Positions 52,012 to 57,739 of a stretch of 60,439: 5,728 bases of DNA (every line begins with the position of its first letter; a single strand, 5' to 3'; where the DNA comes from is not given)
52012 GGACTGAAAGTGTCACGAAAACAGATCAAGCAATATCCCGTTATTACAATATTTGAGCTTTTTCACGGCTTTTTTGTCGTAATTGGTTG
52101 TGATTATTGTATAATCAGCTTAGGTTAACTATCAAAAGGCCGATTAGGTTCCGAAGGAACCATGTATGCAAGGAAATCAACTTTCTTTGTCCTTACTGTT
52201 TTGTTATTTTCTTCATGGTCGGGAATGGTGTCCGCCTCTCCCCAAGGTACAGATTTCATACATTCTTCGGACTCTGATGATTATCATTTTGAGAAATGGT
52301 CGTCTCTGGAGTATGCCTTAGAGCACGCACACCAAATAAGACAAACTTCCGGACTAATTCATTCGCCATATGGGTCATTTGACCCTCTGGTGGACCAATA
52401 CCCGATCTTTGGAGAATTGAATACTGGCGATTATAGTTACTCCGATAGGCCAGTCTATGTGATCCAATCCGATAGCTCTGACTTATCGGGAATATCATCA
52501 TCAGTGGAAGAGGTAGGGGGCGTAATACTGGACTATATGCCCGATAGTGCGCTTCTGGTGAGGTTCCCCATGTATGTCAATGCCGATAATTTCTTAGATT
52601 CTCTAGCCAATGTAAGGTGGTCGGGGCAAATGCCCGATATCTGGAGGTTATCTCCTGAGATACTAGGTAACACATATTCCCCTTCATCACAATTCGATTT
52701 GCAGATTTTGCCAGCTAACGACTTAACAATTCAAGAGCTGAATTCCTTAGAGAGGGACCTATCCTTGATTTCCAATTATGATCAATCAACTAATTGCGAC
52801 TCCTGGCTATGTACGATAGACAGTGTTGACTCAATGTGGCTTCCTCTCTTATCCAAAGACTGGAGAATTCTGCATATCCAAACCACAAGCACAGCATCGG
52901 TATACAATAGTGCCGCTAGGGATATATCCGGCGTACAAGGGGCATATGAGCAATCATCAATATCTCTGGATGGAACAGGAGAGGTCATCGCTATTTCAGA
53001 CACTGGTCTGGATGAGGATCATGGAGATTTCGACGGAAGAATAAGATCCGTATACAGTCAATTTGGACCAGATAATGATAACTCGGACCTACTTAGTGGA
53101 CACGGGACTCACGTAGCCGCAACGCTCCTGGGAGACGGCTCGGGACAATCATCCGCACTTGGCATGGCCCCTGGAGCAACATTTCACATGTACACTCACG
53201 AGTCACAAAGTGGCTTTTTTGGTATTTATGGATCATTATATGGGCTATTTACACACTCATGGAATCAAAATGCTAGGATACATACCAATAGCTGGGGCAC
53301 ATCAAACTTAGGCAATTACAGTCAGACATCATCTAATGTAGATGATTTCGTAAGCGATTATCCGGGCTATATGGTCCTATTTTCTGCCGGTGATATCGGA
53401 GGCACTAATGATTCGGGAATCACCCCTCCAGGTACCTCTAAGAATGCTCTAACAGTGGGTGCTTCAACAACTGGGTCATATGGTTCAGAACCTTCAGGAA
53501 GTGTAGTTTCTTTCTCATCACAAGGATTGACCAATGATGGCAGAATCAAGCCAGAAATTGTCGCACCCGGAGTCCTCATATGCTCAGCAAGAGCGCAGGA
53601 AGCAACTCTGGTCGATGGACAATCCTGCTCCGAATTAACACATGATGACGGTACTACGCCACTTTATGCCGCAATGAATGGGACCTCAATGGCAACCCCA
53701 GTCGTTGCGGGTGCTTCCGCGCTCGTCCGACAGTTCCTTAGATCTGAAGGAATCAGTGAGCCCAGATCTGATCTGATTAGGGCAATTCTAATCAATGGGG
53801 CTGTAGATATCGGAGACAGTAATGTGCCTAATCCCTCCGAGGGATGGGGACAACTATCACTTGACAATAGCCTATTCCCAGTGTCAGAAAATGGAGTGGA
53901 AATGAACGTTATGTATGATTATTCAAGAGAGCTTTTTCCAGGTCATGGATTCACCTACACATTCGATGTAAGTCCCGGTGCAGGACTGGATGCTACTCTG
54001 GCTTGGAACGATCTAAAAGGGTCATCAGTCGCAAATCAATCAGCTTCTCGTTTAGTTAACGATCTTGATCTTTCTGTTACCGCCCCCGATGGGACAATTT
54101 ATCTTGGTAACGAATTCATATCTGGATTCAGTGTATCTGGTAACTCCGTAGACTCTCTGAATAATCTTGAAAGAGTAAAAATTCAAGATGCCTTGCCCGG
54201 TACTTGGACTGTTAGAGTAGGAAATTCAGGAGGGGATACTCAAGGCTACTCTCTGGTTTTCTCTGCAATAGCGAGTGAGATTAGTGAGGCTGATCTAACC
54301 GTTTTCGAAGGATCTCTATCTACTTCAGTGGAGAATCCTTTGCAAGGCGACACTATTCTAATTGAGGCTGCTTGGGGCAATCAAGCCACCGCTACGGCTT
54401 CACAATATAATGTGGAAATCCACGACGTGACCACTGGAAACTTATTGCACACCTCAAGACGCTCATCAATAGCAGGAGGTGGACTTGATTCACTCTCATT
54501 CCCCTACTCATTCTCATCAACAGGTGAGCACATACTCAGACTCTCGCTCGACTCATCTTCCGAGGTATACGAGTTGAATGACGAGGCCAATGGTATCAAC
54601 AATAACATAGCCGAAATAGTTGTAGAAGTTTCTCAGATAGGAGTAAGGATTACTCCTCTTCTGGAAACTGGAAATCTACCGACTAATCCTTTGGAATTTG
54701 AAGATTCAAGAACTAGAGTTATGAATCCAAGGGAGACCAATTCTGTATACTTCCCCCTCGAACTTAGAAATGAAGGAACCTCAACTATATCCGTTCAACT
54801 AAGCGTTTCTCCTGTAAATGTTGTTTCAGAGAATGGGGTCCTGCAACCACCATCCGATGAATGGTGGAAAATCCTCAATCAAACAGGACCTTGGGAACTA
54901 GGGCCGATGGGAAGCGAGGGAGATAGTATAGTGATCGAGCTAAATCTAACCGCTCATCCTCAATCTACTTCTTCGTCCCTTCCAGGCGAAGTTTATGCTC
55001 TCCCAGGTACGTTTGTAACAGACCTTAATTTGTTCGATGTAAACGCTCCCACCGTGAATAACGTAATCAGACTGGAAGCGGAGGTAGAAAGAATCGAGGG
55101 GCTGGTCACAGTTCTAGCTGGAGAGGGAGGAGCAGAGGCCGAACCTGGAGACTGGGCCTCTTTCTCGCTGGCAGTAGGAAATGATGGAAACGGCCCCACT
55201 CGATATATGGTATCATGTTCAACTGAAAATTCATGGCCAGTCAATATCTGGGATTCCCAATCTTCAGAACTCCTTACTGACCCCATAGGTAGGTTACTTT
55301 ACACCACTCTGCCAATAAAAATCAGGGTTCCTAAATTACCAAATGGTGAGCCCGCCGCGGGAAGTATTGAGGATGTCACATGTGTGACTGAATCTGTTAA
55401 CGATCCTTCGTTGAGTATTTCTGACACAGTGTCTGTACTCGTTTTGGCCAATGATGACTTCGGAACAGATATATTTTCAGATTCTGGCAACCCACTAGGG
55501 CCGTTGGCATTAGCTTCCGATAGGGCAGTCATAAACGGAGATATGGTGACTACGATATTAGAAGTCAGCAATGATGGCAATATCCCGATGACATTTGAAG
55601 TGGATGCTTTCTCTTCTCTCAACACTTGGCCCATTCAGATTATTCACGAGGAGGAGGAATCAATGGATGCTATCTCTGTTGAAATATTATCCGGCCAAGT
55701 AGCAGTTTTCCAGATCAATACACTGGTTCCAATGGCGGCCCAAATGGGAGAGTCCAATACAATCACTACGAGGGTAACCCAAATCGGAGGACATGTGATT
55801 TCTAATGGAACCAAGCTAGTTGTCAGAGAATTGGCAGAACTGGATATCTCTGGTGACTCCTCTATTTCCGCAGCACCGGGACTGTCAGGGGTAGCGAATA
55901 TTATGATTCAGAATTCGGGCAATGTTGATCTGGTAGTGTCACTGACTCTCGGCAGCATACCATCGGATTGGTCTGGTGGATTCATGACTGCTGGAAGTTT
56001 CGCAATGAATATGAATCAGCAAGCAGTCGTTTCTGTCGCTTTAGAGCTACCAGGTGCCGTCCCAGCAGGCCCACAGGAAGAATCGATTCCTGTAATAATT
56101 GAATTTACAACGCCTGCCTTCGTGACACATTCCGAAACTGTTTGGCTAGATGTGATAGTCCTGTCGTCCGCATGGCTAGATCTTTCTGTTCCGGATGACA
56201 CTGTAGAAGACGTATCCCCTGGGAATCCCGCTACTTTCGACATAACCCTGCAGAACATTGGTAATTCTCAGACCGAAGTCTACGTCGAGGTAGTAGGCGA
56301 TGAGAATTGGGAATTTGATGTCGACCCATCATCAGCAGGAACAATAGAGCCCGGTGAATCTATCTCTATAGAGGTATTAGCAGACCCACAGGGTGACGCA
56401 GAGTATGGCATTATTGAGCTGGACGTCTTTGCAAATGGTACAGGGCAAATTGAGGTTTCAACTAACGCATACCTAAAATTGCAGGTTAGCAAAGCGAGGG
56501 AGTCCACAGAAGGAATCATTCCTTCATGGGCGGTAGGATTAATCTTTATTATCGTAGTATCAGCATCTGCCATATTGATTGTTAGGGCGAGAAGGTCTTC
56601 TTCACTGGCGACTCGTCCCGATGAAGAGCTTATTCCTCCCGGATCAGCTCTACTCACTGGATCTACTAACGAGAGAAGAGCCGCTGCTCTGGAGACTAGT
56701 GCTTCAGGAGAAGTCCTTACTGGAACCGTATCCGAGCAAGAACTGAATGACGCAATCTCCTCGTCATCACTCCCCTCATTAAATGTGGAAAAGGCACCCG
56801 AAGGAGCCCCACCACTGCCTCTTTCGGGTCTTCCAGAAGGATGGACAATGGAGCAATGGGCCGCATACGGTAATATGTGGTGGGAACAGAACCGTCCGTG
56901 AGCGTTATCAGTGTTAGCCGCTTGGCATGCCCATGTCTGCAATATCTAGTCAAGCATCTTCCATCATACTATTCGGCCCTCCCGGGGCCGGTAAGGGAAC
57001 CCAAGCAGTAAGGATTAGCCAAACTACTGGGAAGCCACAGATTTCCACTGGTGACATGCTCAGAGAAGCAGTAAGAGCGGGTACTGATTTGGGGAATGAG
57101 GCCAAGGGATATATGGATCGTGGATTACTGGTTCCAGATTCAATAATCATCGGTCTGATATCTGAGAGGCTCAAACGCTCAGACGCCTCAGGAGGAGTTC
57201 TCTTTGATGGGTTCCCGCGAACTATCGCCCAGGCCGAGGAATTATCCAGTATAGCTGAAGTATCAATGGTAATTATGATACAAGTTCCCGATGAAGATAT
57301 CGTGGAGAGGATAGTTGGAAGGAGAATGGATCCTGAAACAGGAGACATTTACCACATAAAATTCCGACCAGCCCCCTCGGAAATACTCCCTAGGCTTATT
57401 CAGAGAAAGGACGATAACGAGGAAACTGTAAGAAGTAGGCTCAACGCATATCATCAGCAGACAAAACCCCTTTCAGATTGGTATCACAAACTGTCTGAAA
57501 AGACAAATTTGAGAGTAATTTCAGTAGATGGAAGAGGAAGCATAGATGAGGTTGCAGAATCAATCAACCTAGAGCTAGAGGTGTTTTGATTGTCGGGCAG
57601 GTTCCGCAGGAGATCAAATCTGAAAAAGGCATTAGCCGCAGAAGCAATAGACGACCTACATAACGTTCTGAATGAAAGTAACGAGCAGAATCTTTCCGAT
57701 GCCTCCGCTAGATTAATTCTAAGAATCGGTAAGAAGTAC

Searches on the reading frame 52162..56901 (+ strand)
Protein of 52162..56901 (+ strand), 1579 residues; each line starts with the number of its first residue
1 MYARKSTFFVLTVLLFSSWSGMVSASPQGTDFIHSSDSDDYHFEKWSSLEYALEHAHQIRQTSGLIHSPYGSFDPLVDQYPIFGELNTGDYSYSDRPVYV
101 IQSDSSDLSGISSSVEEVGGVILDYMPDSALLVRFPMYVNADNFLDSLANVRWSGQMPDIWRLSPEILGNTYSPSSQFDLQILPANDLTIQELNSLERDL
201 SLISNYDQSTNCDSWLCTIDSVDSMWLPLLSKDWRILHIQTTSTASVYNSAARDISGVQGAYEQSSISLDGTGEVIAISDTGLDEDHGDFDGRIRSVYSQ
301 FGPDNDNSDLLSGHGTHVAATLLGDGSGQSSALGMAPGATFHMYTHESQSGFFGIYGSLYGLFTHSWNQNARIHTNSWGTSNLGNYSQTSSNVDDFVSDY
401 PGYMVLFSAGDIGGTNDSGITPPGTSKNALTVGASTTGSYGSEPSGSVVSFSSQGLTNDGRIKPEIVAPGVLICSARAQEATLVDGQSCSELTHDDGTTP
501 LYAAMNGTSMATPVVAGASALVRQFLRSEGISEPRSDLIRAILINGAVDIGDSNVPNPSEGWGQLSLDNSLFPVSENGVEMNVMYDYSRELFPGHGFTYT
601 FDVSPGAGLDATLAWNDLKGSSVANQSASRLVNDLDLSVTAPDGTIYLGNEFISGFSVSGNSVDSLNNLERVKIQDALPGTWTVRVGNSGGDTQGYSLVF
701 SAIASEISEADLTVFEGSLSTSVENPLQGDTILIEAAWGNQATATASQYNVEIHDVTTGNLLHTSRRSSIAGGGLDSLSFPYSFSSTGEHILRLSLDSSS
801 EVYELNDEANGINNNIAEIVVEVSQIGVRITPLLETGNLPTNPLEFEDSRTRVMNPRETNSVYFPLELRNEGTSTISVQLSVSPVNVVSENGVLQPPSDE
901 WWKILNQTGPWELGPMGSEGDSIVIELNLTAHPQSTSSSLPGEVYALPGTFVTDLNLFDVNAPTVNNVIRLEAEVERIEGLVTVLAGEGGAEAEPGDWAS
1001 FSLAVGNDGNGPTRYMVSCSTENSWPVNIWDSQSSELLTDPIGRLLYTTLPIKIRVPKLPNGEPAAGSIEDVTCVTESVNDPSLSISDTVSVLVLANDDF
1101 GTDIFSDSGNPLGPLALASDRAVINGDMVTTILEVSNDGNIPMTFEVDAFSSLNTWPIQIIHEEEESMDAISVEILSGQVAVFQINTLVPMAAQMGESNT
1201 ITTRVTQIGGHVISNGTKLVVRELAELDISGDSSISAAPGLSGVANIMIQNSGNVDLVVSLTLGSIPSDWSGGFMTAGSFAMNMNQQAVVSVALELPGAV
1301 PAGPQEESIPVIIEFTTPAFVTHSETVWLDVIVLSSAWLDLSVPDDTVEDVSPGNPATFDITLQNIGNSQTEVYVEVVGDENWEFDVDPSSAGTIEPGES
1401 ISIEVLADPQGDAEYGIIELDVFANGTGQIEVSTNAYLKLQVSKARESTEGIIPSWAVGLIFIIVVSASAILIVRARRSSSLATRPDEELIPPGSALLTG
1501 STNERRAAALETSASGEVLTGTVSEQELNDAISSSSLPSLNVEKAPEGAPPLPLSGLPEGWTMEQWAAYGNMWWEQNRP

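Call 45: search_protein_families(library=pfam, proteins=[window:52162-56901:+], max_evalue=0.0001)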
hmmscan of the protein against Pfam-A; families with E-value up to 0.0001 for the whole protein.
window:52162-56901:+ (1579 aa): 3 families
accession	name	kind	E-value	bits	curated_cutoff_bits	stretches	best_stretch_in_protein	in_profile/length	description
PF00082.27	Peptidase_S8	-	2.1e-43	149.1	21.8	1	271-563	1-288/288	Subtilase family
PF07705.17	CARDB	-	5e-06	27.1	22.7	0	710-811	2-98/101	CARDB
PF22544.2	HYDIN_VesB_CFA65-like_Ig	-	5e-05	23.9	25.5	0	1353-1411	17-74/100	HYDIN/CFA65/VesB-like, Ig-like domain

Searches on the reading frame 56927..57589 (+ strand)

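Call 45: search_protein_families(library=pfam, proteins=[window:56927-57589:+], max_evalue=0.0001)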
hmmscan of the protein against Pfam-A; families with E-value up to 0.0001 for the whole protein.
window:56927-57589:+ (220 aa): 3 families
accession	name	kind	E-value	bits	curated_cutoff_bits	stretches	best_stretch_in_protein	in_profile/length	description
PF00406.28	ADK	-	1.5e-49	168.4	26.8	1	15-189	1-149/151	Adenylate kinase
PF13207.12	AAA_17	-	5.6e-25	88.6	27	1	16-133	1-123/136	AAA domain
PF17213.9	Hydin_ADK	-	7.2e-06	26.7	27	0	68-95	168-195/196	Hydin Adenylate kinase-like domain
